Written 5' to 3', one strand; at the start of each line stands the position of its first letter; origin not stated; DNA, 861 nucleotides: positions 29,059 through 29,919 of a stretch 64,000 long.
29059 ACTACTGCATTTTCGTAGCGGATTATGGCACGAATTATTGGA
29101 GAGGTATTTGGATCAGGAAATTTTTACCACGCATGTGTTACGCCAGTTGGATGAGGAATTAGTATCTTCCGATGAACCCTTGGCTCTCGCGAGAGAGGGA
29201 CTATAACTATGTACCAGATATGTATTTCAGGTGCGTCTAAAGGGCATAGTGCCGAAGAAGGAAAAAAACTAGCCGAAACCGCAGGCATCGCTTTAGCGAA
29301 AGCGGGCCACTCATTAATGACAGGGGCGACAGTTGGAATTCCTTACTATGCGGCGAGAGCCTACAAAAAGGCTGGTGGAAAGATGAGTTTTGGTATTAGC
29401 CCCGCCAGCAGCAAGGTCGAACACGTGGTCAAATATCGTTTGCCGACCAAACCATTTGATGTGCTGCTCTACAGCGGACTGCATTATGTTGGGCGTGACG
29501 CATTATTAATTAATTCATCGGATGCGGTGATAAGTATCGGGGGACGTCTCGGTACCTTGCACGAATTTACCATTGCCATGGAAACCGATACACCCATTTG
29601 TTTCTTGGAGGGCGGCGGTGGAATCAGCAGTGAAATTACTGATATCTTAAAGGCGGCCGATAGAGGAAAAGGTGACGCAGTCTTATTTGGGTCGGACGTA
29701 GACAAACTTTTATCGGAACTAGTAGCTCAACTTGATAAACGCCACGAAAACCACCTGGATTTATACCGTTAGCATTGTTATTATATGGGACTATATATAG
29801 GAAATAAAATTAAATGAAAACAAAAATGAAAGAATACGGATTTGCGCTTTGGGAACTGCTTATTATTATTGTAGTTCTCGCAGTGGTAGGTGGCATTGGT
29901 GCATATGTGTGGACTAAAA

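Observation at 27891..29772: Self-contained two-gene unit: an unrecognisable 418-aa protein coupled to a LOG/SLOG-type Rossmann protein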

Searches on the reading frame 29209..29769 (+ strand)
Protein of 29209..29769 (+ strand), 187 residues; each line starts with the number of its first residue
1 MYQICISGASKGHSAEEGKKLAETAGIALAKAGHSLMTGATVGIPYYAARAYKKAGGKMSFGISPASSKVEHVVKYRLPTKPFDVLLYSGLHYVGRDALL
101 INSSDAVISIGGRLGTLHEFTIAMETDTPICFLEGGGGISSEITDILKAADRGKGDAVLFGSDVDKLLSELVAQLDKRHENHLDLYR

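Call 3: search_protein_families(library=pfam, proteins=[window:29209-29769:+], max_evalue=1)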
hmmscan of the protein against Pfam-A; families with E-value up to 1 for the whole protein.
window:29209-29769:+ (187 aa): 4 families
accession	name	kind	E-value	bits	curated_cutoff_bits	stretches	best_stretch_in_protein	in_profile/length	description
PF18306.6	LDcluster4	-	2.2e-27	96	26.3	1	2-144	2-131/151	SLOG cluster4 family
PF03641.19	Lysine_decarbox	-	0.028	15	27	1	94-123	43-72/131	Possible lysine decarboxylase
PF18163.6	LD_cluster2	-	0.084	12.9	25.3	1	103-152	149-206/264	SLOG cluster2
PF18171.6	LSDAT_prok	-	0.11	12.2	25.4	1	102-150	122-170/195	SLOG in TRPM, prokaryote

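Call 4: search_protein_families(library=ncbifam, proteins=[window:29209-29769:+], max_evalue=1)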
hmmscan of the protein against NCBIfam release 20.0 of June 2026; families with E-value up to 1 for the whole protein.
window:29209-29769:+ (187 aa): 4 families
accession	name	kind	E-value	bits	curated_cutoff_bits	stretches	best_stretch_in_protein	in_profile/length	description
TIGR00725.1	TIGR00725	hypoth_equivalog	1.2e-17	63.8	106.9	1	1-146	1-134/159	TIGR00725 family protein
TIGR00730.1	TIGR00730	subfamily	5.3e-09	36.1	96.35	1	4-120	3-113/178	TIGR00730 family Rossman fold protein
NF058542.1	CtkRMPhLog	equivalog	0.00098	19.1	300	1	2-123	2-116/177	cytokinin riboside 5'-monophosphate phosphoribohydrolase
NF008882.0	PRK11914.1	equivalog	0.1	11.7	302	0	12-81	47-111/306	diacylglycerol kinase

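Call 5: search_protein_families(library=padloc, proteins=[window:29209-29769:+], max_evalue=1)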
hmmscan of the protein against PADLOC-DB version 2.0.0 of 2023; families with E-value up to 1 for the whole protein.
window:29209-29769:+ (187 aa): 0 families

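Call 8: search_solved_structures(query=window:29209-29769:+, max_evalue=0.01)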
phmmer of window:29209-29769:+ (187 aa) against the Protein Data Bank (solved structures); distinct sequences matched with E-value up to 0.01: 3.
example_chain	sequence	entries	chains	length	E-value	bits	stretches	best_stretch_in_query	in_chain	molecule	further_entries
1rcu_A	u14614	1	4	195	6.8e-08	35.8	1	17-147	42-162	conserved hypothetical protein VT76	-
6y01_AAA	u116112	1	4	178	1.7e-06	31.2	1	20-134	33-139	p450 cytochrome, putative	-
2iz5_A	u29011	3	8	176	0.00024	24.2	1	5-133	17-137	MOCO CARRIER PROTEIN | MOLYBDENUM COFACTOR CARRIER PROTEIN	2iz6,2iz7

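Call 34: find_homologous_proteins(query=window:29209-29769:+, max_evalue=0.001)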
Query window:29209-29769:+ (187 aa): 2283 proteins with E <= 0.001 among 2586 candidates; the best 120 are listed.
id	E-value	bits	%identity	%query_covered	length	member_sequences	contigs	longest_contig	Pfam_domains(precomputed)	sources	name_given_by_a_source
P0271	7.0e-114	396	98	100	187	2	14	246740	PF18306.7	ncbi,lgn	-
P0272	1.6e-94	333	82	99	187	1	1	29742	PF18306.7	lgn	-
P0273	6.6e-92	324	79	99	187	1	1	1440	PF18306.7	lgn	-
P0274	1.6e-87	310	76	100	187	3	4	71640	PF18306.7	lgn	-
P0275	3.3e-82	293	71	100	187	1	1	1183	PF18306.7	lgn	-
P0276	2.5e-81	290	89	81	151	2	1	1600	PF18306.7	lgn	-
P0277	4.8e-81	289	70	100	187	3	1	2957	PF18306.7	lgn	-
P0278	1.2e-80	288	72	100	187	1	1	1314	PF18306.7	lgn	-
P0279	1.8e-80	287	71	100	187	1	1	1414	PF18306.7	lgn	-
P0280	1.9e-80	287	72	99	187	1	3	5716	PF18306.7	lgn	-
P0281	2.2e-80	287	70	100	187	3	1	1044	PF18306.7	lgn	-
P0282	2.3e-80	287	72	99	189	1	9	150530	PF18306.7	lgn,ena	-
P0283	6.1e-80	285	70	100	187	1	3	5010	PF18306.7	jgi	jgi:uncharacterized protein (TIGR00725 family)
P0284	7.2e-80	285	72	100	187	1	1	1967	PF18306.7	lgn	-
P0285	8.1e-80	285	70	99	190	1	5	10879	PF18306.7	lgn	-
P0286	1.0e-79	284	72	99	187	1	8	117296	PF18306.7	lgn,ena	-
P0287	1.1e-79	284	70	100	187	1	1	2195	PF18306.7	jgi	jgi:hypothetical protein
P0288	1.6e-79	284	68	100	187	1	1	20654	PF18306.7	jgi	jgi:uncharacterized protein (TIGR00725 family)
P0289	2.9e-79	283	70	99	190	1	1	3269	PF18306.7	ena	-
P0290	3.0e-79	283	73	94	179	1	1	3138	PF18306.7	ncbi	-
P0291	3.4e-79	283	70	100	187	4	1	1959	PF18306.7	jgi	jgi:uncharacterized protein (TIGR00725 family)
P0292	3.9e-79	283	67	100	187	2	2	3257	PF18306.7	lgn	-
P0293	6.8e-79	282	70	99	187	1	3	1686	PF18306.7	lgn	-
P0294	7.6e-79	282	70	100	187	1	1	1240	PF18306.7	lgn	-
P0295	9.4e-79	281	73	100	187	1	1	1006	PF18306.7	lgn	-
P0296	1.0e-78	281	70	100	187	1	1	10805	PF18306.7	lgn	-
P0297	1.3e-78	281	71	99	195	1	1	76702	PF18306.7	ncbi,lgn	-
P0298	1.4e-78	281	70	99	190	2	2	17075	PF18306.7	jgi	-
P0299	1.4e-78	281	69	99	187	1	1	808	PF18306.7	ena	-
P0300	1.6e-78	281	68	100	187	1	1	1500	PF18306.7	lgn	-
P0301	1.6e-78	281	70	100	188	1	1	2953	PF18306.7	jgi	-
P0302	1.7e-78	281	71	100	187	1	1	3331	PF18306.7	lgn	-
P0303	1.7e-78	280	69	100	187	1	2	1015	PF18306.7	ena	-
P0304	1.7e-78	280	67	100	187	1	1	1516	PF18306.7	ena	-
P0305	2.1e-78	280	70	100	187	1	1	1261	PF18306.7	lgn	-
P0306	2.1e-78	280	68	100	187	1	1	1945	PF18306.7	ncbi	-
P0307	2.1e-78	280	70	100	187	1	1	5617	PF18306.7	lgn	-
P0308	2.3e-78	280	72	100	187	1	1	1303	PF18306.7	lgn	-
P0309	2.3e-78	280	70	99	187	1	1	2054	PF18306.7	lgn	-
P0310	2.3e-78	280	70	100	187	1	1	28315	PF18306.7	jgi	-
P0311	2.6e-78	280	68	99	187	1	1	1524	PF18306.7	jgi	jgi:uncharacterized protein (TIGR00725 family)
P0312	2.7e-78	280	69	99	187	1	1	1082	PF18306.7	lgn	-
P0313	3.1e-78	280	67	100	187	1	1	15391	PF18306.7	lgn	-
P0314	3.1e-78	280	68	99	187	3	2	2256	PF18306.7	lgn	-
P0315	3.2e-78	280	70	99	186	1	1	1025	PF18306.7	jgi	jgi:uncharacterized protein (TIGR00725 family)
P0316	3.5e-78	279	70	100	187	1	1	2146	PF18306.7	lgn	-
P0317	3.8e-78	279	68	100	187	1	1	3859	PF18306.7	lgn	-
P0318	3.9e-78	279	70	100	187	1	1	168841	PF18306.7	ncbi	-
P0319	4.1e-78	279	69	100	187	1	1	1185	PF18306.7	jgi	jgi:uncharacterized protein (TIGR00725 family)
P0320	4.4e-78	279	69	99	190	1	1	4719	PF18306.7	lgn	-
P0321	4.6e-78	279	67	99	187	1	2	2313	PF18306.7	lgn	-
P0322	4.7e-78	279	70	100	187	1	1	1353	PF18306.7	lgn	-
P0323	4.8e-78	279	70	100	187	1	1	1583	PF18306.7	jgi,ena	-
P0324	4.9e-78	279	67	100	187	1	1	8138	PF18306.7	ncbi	-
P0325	5.3e-78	279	68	100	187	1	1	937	PF18306.7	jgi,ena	-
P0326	5.5e-78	279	71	100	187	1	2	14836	PF18306.7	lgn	-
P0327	5.6e-78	279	70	100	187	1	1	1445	PF18306.7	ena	-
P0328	6.6e-78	279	68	99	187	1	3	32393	PF18306.7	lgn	-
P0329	6.8e-78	279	68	100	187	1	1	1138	PF18306.7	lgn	-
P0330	6.9e-78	279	71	100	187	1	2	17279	PF18306.7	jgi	jgi:uncharacterized protein (TIGR00725 family)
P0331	7.1e-78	278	70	100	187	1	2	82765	PF18306.7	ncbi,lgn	-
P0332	7.3e-78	278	66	100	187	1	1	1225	PF18306.7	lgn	-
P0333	7.6e-78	278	72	100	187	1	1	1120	PF18306.7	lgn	-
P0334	8.0e-78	278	66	100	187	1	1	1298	PF18306.7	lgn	-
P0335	9.5e-78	278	69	99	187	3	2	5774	PF18306.7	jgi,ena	-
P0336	1.0e-77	278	67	100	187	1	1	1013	PF18306.7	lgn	-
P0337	1.0e-77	278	68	99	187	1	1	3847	PF18306.7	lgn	-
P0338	1.1e-77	278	67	100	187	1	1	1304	PF18306.7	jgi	jgi:uncharacterized protein (TIGR00725 family)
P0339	1.1e-77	278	72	99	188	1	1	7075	PF18306.7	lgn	-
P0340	1.2e-77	278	68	99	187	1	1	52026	PF18306.7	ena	-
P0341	1.3e-77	278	69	100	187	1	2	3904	PF18306.7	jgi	jgi:uncharacterized protein (TIGR00725 family)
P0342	1.3e-77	278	69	100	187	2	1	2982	PF18306.7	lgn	-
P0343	1.5e-77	277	68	99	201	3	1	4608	PF18306.7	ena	-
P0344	1.5e-77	277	68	99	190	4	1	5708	PF18306.7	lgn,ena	-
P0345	1.5e-77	277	68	100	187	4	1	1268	PF18306.7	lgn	-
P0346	1.5e-77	277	68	100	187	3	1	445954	PF18306.7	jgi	-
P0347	1.6e-77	277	66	100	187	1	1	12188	PF18306.7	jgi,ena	-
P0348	1.7e-77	277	70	100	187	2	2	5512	PF18306.7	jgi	jgi:uncharacterized protein (TIGR00725 family)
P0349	1.7e-77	277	69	100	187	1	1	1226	PF18306.7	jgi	jgi:uncharacterized protein (TIGR00725 family)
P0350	1.7e-77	277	67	100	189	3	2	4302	PF18306.7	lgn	-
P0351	1.7e-77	277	69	100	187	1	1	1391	PF18306.7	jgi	jgi:uncharacterized protein (TIGR00725 family)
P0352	2.2e-77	277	66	100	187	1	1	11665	PF18306.7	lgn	-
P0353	2.2e-77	277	70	100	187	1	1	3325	PF18306.7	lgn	-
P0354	2.6e-77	277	69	100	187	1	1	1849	PF18306.7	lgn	-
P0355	2.6e-77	277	67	99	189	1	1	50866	PF18306.7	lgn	-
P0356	2.6e-77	277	69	100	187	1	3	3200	PF18306.7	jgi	jgi:uncharacterized protein (TIGR00725 family)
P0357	2.7e-77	277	69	100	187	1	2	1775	PF18306.7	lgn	-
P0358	2.8e-77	277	67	100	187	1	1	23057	PF18306.7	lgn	-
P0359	2.9e-77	276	68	99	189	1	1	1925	PF18306.7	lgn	-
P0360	2.9e-77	276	67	99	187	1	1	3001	PF18306.7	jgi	jgi:uncharacterized protein (TIGR00725 family)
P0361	3.5e-77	276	69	100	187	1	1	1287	PF18306.7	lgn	-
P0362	3.8e-77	276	69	100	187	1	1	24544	PF18306.7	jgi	jgi:uncharacterized protein (TIGR00725 family)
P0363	4.0e-77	276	67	99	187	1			PF18306.7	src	-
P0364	4.2e-77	276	67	100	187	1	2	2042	PF18306.7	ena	-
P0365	4.3e-77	276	70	100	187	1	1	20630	PF18306.7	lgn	-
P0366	4.4e-77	276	66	99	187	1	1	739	PF18306.7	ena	-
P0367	4.5e-77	276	69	100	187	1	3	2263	PF18306.7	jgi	jgi:uncharacterized protein (TIGR00725 family)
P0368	4.6e-77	276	67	100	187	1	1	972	PF18306.7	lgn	-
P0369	4.8e-77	276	66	100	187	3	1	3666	PF18306.7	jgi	-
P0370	4.8e-77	276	70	100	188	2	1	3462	PF18306.7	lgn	-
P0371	5.2e-77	276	70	99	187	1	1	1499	PF18306.7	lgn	-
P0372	5.4e-77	276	69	99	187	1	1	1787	PF18306.7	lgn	-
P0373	5.5e-77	276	66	100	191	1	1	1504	PF18306.7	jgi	-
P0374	5.5e-77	276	67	100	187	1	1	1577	PF18306.7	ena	-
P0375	5.9e-77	275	69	99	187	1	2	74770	PF18306.7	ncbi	ncbi:MAG: hypothetical protein NVSMB46_06650 [Candidatus Saccharimonadales bacterium]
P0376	6.3e-77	275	68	99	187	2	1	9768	PF18306.7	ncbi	-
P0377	6.4e-77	275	68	100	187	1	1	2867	PF18306.7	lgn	-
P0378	6.8e-77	275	69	99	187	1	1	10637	PF18306.7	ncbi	-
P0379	7.0e-77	275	70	100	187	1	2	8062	PF18306.7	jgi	jgi:uncharacterized protein (TIGR00725 family)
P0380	7.2e-77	275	70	100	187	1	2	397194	PF18306.7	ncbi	ncbi:MAG: hypothetical protein NVS1B7_4040 [Candidatus Saccharimonadales bacterium]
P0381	7.2e-77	275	68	100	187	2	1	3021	PF18306.7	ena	-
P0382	7.5e-77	275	67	99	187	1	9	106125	PF18306.7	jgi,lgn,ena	-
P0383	7.8e-77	275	68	99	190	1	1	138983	PF18306.7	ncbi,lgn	-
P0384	7.9e-77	275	70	100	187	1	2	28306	PF18306.7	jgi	jgi:uncharacterized protein (TIGR00725 family)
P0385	8.5e-77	275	67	99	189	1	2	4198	PF18306.7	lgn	-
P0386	9.0e-77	275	67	100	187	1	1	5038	PF18306.7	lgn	-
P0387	9.1e-77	275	70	100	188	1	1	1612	PF18306.7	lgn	-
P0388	9.2e-77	275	66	100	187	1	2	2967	PF18306.7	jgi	jgi:uncharacterized protein (TIGR00725 family)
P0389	9.5e-77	275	68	99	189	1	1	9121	PF18306.7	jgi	jgi:uncharacterized protein (TIGR00725 family)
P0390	9.9e-77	275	68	100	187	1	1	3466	PF18306.7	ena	-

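Call 36: search_solved_structures(query=A2, max_evalue=0.01, show_alignments=4)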
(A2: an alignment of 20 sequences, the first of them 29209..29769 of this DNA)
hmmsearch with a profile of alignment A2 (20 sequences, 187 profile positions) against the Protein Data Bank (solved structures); distinct sequences matched with E-value up to 0.01: 10.
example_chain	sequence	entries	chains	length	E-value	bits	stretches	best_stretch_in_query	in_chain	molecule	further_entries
1rcu_A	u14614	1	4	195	1e-15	60.7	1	6-160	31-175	conserved hypothetical protein VT76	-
6y01_AAA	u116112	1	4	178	3e-12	49.4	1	18-134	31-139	p450 cytochrome, putative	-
2iz5_A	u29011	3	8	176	1.3e-10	44.1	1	4-134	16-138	MOCO CARRIER PROTEIN | MOLYBDENUM COFACTOR CARRIER PROTEIN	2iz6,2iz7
1t35_A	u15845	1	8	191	1.2e-05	27.9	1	3-173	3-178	HYPOTHETICAL PROTEIN YVDD, Putative Lysine Decarboxylase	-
3qua_A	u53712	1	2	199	3.1e-05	26.6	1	2-125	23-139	Putative uncharacterized protein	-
5zbj_A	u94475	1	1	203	3.4e-05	26.5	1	4-121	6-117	Putative cytokinin riboside 5'-monophosphate phosphoribohydrolase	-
5zbk_A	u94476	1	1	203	0.00027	23.5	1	4-119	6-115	Putative cytokinin riboside 5'-monophosphate phosphoribohydrolase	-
2a33_A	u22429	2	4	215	0.00045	22.8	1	4-173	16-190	hypothetical protein | Uncharacterized protein At2g37210/T2N18.3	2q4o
7w2i_B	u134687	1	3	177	0.0019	20.8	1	13-123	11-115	Cytokinin riboside 5'-monophosphate phosphoribohydrolase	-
7w2i_A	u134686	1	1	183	0.002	20.7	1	14-123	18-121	Cytokinin riboside 5'-monophosphate phosphoribohydrolase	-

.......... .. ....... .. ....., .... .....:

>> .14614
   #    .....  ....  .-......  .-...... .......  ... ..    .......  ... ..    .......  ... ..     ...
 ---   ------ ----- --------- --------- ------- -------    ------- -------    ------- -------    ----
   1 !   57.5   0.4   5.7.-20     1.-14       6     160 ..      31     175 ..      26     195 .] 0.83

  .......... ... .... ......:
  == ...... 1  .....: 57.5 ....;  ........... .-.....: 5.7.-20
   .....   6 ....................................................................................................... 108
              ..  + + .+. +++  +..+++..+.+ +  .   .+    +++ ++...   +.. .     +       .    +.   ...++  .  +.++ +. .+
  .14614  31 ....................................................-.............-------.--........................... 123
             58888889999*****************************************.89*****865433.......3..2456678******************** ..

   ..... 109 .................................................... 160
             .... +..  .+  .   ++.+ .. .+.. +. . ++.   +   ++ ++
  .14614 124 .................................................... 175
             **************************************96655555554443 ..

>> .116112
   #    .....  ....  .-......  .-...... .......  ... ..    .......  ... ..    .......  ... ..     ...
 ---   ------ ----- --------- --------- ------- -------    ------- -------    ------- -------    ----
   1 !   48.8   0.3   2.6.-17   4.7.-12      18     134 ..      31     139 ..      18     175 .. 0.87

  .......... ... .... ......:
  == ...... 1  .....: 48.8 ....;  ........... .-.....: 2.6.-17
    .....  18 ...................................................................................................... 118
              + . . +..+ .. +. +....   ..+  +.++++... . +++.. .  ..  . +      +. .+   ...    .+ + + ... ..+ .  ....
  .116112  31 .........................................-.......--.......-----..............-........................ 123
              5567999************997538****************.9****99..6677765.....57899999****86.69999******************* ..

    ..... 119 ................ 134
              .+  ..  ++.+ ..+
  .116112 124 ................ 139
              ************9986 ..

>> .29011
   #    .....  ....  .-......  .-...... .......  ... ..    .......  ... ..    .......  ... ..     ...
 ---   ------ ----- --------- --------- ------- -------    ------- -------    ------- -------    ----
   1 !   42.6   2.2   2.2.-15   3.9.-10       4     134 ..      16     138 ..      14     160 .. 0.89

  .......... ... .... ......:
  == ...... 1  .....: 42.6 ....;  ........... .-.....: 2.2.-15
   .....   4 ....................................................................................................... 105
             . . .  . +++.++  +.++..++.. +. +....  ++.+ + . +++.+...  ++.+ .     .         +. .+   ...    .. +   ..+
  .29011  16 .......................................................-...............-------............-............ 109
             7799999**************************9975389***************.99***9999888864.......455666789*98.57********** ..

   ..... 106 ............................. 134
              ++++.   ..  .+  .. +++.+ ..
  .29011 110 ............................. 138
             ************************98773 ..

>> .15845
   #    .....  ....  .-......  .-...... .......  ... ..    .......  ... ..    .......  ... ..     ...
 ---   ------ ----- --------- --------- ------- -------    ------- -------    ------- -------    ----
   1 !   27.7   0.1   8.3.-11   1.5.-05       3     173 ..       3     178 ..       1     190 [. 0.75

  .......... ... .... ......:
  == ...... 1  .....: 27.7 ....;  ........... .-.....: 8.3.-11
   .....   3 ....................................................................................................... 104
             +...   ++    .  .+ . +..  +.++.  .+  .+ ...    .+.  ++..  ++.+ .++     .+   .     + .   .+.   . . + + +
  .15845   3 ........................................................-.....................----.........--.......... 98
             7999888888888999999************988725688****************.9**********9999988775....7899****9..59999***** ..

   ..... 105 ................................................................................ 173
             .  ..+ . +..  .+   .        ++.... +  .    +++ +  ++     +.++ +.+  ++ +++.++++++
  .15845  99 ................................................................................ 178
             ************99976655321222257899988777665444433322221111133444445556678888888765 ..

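Call 66: list_cluster_members(proteins=[P0001, window:29209-29769:+, P0458, P0462, P0432])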
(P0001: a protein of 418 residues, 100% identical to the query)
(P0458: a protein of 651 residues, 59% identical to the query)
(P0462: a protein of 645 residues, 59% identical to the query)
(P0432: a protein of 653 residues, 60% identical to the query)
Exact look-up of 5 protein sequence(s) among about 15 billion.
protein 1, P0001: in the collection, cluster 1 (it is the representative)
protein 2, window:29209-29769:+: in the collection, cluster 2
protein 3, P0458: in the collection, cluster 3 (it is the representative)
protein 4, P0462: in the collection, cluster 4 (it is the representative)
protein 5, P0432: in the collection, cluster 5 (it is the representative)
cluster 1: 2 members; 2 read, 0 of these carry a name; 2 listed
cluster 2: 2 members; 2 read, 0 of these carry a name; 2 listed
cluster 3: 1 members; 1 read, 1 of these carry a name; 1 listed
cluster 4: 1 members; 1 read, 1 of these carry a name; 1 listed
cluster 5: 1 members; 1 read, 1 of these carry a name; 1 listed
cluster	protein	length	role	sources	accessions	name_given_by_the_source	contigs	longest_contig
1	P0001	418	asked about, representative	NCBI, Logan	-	-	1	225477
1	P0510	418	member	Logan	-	-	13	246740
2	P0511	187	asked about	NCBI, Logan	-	-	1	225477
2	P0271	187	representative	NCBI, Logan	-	-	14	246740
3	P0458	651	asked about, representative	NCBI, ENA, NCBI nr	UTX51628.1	TIGR00730 family Rossman fold protein [Candidatus Saccharibacteria bacterium TM7i]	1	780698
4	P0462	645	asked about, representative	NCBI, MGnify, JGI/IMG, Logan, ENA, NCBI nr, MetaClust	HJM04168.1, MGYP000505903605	MAG TPA: TIGR00730 family Rossman fold protein [Candidatus Saccharimonadaceae bacterium] | FL=1 | TIGR00730 family Rossman fold protein [Candidatus Saccharimonadaceae bacterium]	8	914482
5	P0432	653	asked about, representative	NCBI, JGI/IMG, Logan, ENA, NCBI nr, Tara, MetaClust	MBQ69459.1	TIGR00730 family Rossman fold protein [Candidatus Saccharibacteria bacterium] | strand:+ start:928 stop:2889 length:1962 start_codon:yes stop_codon:yes gene_type:complete | TARA_145_MES_0.22-3_scaffold184905_1_gene168007 COG1611 K06966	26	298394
